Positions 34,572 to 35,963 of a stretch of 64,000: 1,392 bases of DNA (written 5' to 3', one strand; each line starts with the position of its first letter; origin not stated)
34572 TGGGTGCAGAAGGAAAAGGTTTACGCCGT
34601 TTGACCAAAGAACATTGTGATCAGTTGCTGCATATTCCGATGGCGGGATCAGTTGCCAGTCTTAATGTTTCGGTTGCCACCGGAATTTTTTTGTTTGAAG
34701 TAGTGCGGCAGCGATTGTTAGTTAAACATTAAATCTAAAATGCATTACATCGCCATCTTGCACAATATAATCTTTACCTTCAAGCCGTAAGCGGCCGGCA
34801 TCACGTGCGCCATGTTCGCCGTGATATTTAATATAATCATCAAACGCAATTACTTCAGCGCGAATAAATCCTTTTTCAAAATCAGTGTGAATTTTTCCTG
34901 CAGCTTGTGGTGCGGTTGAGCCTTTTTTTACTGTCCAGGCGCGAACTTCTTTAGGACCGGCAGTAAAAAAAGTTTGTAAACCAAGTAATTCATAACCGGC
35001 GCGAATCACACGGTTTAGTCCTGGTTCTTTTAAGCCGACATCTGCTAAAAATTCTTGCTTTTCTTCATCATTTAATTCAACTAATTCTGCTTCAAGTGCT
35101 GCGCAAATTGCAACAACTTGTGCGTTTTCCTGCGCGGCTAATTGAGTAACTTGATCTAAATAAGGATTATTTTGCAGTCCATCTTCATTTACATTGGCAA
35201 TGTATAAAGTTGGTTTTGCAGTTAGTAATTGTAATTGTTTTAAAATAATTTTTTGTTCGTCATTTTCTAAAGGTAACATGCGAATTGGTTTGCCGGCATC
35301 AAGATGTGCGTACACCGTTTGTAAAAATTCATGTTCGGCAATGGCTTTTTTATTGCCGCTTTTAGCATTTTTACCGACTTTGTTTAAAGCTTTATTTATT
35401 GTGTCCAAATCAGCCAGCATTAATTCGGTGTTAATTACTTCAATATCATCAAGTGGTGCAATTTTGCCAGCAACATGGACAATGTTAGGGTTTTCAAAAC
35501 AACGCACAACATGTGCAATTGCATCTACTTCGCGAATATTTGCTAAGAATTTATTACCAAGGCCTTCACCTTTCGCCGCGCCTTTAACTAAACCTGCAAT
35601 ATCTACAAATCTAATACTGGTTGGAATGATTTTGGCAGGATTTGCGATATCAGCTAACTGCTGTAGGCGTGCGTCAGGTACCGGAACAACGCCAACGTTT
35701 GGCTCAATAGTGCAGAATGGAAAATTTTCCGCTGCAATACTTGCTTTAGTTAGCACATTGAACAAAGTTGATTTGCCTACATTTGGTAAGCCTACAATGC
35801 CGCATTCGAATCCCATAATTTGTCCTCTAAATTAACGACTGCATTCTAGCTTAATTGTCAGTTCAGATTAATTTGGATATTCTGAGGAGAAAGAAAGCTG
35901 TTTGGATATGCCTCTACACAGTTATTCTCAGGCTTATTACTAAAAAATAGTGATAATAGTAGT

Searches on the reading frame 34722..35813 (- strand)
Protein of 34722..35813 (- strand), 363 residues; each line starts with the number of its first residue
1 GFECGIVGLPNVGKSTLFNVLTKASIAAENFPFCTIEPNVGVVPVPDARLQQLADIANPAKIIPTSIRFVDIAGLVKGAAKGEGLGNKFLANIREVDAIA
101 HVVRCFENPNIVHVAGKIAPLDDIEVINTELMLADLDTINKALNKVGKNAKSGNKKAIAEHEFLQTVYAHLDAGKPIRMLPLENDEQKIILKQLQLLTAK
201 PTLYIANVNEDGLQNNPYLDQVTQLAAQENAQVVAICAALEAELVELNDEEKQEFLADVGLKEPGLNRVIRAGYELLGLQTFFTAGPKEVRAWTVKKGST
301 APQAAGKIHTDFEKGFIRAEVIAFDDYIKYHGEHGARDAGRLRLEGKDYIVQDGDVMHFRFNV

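Call 13: search_protein_families(library=pfam, proteins=[window:34722-35813:-], max_evalue=0.001)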
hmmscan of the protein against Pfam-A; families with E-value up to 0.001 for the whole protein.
window:34722-35813:- (363 aa): 3 families
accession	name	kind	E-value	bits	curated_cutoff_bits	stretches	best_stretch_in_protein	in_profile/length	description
PF06071.19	YchF-GTPase_C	-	3.7e-41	139.6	27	1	279-362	1-84/84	Protein of unknown function (DUF933)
PF01926.29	MMR_HSR1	-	7e-21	74.9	21.9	1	4-107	2-86/113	50S ribosome-binding GTPase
PF02421.24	FeoB_N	-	7.4e-08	32.5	27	1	4-47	3-46/156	Ferrous iron transport protein B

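Call 38: find_homologous_proteins(query=window:34722-35813:-, max_evalue=1e-100)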
Query window:34722-35813:- (363 aa): 7999 proteins with E <= 1e-100 among 8000 candidates; the best 120 are listed.
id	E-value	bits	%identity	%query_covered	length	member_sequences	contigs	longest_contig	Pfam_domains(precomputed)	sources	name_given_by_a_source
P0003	8.5e-238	806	100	100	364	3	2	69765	PF01926.30,PF02421.25,PF06071.20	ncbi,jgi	ncbi:MAG: redox-regulated ATPase YchF [Gammaproteobacteria bacterium]|jgi:GTP-binding protein YchF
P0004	3.8e-229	778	96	100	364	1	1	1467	PF01926.30,PF02421.25,PF06071.20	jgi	-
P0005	2.1e-223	759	94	100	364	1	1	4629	PF01926.30,PF02421.25,PF06071.20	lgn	-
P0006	3.1e-207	706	87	100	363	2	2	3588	PF01926.30,PF02421.25,PF06071.20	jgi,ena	-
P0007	6.9e-203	691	88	100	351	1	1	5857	PF01926.30,PF02421.25,PF06071.20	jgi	jgi:GTP-binding protein YchF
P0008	8.4e-199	678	84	100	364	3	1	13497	PF01926.30,PF02421.25,PF06071.20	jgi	jgi:GTP-binding protein YchF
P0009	3.5e-195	666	82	100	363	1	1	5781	PF01926.30,PF02421.25,PF06071.20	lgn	-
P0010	5.3e-188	643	-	-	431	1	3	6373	PF01926.30,PF02421.25,PF06071.20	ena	-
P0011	1.5e-179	615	-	-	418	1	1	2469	PF01926.30,PF02421.25,PF06071.20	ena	-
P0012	2.6e-178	611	88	87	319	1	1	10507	PF01926.30,PF06071.20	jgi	-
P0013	1.4e-176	605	76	100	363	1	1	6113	PF01926.30,PF02421.25,PF06071.20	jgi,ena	-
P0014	2.8e-176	604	75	100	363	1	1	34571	PF01926.30,PF02421.25,PF06071.20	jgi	jgi:ribosome-binding ATPase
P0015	5.6e-176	603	73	100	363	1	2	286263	PF01926.30,PF02421.25,PF06071.20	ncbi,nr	ncbi:redox-regulated ATPase YchF [Thiotrichales bacterium 19S9-12]|nr:redox-regulated ATPase YchF [T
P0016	2.3e-175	601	73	100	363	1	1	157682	PF01926.30,PF02421.25,PF06071.20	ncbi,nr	ncbi:redox-regulated ATPase YchF [Thiotrichales bacterium 19S11-10]|nr:redox-regulated ATPase YchF [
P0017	1.2e-174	599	74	100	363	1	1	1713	PF01926.30,PF02421.25,PF06071.20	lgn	-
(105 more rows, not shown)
